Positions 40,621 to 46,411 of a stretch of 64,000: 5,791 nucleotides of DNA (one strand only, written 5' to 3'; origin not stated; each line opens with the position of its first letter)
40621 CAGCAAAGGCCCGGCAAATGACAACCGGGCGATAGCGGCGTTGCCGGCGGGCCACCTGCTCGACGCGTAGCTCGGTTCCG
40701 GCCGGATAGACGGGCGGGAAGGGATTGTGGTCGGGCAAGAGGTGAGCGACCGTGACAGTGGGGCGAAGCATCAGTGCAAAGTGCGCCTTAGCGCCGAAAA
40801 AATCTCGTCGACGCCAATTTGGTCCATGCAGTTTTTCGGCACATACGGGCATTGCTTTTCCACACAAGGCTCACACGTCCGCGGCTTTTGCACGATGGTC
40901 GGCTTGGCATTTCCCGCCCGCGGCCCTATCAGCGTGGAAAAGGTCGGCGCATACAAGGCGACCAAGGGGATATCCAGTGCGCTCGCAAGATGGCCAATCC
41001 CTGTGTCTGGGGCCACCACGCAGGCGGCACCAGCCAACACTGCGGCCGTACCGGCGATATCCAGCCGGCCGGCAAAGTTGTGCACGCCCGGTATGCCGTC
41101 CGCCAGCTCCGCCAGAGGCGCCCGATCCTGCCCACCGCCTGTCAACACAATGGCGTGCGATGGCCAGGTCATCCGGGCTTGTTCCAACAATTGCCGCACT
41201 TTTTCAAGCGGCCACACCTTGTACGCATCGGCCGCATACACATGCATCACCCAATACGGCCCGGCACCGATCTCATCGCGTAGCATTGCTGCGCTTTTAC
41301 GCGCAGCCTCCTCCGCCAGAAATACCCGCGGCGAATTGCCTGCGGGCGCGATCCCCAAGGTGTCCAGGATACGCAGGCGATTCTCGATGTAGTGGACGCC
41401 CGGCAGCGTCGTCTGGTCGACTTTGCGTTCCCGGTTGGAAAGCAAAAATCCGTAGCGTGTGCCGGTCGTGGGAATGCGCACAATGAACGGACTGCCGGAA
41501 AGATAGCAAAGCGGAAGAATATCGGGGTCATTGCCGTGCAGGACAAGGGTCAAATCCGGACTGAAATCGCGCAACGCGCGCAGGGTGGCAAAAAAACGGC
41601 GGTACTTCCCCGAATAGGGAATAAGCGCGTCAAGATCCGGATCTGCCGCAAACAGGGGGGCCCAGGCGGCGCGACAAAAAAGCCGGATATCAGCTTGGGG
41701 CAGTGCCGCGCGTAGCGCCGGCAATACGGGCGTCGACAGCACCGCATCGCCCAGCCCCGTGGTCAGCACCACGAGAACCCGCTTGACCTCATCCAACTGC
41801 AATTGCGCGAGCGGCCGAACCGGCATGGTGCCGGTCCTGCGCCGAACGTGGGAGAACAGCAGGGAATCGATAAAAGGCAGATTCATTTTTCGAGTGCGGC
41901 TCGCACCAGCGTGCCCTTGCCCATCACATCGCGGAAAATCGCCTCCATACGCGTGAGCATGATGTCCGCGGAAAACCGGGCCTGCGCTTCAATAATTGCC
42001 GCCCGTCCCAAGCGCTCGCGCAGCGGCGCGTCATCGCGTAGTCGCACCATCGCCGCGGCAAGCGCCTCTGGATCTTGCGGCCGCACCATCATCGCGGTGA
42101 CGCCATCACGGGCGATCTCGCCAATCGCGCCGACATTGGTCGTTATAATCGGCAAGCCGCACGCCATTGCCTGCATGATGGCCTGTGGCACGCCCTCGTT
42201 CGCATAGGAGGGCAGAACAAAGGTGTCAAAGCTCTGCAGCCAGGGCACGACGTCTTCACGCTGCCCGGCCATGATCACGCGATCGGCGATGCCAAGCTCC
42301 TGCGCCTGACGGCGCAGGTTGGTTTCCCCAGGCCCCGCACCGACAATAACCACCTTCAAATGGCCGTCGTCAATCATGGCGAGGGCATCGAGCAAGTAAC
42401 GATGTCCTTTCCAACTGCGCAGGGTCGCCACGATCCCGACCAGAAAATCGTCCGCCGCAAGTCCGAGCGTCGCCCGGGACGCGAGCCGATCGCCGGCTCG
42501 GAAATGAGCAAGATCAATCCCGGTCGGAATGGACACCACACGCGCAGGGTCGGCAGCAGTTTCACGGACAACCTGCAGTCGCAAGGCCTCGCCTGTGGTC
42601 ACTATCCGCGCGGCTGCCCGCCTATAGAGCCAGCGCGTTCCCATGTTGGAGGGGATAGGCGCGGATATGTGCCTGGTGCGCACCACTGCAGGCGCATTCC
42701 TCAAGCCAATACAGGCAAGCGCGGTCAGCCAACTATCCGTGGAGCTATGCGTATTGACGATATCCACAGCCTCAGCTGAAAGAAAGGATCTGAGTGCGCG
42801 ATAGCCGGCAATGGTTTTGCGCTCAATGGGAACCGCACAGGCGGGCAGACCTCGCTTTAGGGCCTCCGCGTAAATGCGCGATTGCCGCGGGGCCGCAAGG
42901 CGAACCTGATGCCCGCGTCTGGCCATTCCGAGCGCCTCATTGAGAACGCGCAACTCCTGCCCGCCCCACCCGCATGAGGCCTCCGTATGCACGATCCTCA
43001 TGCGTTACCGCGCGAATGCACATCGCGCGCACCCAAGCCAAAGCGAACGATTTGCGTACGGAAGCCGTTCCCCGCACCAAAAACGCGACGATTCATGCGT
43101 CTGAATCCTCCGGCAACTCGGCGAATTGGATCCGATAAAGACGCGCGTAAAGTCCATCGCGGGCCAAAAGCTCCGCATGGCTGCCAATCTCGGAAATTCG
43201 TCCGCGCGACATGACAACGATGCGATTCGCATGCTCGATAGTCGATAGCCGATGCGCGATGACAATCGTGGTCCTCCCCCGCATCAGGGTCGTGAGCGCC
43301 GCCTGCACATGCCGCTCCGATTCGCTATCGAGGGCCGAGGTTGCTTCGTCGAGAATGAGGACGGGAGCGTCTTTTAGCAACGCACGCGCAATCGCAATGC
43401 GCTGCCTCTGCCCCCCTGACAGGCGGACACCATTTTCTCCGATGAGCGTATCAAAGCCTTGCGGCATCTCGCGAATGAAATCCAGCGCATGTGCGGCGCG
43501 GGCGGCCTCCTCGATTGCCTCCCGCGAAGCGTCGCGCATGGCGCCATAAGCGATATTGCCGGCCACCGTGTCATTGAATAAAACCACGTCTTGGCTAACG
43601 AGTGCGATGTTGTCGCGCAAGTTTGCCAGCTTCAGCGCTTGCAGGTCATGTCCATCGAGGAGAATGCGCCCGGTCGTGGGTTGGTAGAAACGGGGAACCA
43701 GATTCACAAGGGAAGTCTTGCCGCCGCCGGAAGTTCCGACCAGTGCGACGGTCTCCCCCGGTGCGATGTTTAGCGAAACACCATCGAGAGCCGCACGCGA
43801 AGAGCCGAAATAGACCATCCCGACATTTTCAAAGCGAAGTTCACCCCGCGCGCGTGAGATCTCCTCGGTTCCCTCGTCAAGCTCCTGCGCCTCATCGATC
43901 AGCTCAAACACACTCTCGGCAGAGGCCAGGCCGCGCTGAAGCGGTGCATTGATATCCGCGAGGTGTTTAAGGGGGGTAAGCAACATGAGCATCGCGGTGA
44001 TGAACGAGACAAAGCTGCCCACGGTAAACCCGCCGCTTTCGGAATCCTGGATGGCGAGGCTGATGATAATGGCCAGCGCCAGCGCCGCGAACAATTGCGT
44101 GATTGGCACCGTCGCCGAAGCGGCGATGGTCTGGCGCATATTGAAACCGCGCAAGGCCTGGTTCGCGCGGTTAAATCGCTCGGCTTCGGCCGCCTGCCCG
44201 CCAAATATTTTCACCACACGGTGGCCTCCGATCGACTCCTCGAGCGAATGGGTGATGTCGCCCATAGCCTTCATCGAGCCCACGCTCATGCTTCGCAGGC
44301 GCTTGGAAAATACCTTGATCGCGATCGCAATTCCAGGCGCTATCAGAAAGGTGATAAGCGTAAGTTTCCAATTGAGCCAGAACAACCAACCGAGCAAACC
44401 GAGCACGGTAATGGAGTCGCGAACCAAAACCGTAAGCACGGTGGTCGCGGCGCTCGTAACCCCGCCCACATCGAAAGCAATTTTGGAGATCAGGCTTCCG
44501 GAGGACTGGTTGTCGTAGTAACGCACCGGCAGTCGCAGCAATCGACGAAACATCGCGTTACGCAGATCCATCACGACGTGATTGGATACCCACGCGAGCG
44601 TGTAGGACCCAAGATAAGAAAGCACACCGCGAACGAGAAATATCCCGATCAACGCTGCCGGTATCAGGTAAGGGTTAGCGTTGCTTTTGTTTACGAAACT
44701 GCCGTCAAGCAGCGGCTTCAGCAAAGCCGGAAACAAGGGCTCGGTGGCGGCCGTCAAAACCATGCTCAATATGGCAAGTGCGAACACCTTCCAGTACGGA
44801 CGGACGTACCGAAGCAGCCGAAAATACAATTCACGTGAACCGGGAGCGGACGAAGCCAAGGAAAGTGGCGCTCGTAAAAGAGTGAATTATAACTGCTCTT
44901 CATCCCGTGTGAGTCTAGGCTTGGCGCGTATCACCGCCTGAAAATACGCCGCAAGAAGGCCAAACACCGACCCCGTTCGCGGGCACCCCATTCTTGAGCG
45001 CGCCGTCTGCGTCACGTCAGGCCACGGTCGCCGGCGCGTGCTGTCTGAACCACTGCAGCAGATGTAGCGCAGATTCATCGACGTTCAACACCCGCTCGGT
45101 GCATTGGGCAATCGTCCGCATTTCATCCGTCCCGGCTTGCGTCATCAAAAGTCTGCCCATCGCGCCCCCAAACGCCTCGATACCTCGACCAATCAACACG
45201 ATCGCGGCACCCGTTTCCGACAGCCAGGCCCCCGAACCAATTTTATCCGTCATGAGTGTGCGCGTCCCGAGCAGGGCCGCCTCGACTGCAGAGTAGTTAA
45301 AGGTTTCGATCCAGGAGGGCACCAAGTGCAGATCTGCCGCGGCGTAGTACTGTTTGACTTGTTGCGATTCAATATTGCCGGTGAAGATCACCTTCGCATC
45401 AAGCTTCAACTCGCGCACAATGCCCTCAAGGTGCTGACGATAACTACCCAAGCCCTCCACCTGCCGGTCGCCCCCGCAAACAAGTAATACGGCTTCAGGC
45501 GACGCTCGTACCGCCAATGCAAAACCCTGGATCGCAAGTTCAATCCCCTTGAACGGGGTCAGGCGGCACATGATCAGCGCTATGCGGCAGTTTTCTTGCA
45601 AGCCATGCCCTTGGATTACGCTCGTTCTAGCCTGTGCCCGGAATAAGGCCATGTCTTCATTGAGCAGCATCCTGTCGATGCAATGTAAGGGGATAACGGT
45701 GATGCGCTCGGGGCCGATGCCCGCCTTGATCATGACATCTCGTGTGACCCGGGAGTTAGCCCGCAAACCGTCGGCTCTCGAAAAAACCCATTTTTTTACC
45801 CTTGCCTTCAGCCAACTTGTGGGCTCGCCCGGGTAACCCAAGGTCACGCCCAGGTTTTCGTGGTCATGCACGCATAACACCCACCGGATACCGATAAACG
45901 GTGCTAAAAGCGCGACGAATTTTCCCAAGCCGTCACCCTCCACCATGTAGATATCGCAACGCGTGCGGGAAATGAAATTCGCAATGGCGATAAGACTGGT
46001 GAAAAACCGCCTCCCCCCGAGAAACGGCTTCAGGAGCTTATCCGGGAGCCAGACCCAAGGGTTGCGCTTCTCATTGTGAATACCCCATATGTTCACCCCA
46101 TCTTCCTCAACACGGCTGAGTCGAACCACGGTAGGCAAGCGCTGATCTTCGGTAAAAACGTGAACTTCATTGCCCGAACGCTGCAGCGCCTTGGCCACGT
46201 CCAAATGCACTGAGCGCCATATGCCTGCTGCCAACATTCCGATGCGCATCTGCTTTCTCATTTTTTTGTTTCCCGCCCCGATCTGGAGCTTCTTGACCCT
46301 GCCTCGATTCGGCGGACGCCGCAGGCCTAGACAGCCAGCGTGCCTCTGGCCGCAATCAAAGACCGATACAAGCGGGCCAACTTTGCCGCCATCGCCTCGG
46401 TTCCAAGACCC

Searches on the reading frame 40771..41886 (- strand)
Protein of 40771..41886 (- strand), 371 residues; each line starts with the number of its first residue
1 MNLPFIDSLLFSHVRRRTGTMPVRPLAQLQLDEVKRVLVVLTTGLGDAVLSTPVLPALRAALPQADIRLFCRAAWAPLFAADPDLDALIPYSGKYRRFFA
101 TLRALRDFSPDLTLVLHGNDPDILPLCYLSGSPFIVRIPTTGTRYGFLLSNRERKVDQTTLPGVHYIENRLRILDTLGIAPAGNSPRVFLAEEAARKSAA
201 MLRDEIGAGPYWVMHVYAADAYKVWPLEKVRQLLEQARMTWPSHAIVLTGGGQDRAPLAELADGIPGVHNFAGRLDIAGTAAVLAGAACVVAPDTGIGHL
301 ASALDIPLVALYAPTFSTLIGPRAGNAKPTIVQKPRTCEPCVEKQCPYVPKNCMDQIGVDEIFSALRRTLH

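Call 53: search_protein_families(library=pfam, proteins=[window:40771-41886:-], max_evalue=0.0001)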
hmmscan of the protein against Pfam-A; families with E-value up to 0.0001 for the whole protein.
window:40771-41886:- (371 aa): 1 family
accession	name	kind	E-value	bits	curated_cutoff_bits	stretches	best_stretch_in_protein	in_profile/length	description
PF01075.23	Glyco_transf_9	-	1.1e-23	84.3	22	1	153-348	53-243/247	Glycosyltransferase family 9 (heptosyltransferase)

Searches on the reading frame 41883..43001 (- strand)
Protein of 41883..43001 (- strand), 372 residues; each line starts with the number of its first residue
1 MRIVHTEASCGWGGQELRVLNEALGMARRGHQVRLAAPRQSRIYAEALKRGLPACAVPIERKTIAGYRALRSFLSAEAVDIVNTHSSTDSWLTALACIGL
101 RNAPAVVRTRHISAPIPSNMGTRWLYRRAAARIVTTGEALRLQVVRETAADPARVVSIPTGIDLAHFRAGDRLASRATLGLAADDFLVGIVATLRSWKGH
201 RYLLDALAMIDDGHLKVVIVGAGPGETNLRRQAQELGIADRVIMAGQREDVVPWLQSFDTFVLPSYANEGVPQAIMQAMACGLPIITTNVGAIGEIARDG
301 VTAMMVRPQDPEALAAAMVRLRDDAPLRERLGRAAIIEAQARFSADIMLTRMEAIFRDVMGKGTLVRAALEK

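Call 53: search_protein_families(library=pfam, proteins=[window:41883-43001:-], max_evalue=0.0001)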
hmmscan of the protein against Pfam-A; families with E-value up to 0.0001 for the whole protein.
window:41883-43001:- (372 aa): 4 families
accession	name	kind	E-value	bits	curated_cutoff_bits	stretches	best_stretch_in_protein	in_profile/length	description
PF13692.12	Glyco_trans_1_4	-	1.1e-36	126.6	27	1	187-324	3-142/142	Glycosyl transferases group 1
PF00534.26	Glycos_transf_1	-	2.1e-35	122.2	26.4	1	174-335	4-169/172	Glycosyl transferases group 1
PF13439.12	Glyco_transf_4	-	9e-20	71.8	28.5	1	12-165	1-169/170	Glycosyltransferase Family 4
PF13579.12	Glyco_trans_4_4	-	6.7e-11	43.2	29.7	1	13-161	1-158/158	Glycosyl transferase 4-like domain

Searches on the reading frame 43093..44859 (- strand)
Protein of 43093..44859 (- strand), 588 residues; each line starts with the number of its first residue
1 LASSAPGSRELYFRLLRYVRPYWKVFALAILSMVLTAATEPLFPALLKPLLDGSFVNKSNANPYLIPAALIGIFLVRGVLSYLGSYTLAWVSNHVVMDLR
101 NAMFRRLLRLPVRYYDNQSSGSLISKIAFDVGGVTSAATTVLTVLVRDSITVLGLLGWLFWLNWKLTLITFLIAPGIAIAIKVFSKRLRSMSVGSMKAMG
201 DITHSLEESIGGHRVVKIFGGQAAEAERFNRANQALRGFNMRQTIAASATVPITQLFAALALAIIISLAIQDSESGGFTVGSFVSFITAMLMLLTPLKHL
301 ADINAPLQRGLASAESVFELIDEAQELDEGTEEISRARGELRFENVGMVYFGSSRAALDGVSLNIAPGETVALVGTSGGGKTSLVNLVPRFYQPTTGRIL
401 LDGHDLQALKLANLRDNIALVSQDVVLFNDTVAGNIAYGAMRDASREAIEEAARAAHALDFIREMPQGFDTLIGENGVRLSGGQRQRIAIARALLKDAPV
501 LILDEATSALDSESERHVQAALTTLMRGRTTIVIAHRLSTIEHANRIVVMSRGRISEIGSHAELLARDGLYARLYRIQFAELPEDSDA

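Call 53: search_protein_families(library=pfam, proteins=[window:43093-44859:-], max_evalue=0.0001)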
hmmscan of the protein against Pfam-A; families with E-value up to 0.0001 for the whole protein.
window:43093-44859:- (588 aa): 3 families
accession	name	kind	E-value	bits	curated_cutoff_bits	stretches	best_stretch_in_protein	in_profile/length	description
PF00664.28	ABC_membrane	-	2.5e-55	188.5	28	1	27-297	2-274/274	ABC transporter transmembrane region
PF00005.33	ABC_tran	-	9.1e-33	114.2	25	1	358-508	1-137/137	ABC transporter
PF02463.25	SMC_N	-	1.7e-07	31.4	40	1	423-551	135-212/220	RecF/RecN/SMC N terminal domain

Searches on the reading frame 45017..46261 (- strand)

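Call 53: search_protein_families(library=pfam, proteins=[window:45017-46261:-], max_evalue=0.0001)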
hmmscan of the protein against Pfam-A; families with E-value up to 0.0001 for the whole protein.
window:45017-46261:- (414 aa): 5 families
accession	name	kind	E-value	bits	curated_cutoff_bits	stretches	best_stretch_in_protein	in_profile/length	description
PF13579.12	Glyco_trans_4_4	-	8.7e-17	62.3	29.7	1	13-192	2-157/158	Glycosyl transferase 4-like domain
PF00534.26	Glycos_transf_1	-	4e-16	59.5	26.4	1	216-343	6-126/172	Glycosyl transferases group 1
PF13692.12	Glyco_trans_1_4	-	2.1e-14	54.4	27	1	228-372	4-140/142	Glycosyl transferases group 1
PF13439.12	Glyco_transf_4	-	9e-14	52.3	28.5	1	20-191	9-163/170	Glycosyltransferase Family 4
PF20706.3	GT4-conflict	-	2.1e-10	40.6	26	1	227-352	199-324/385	Family 4 Glycosyltransferase in conflict systems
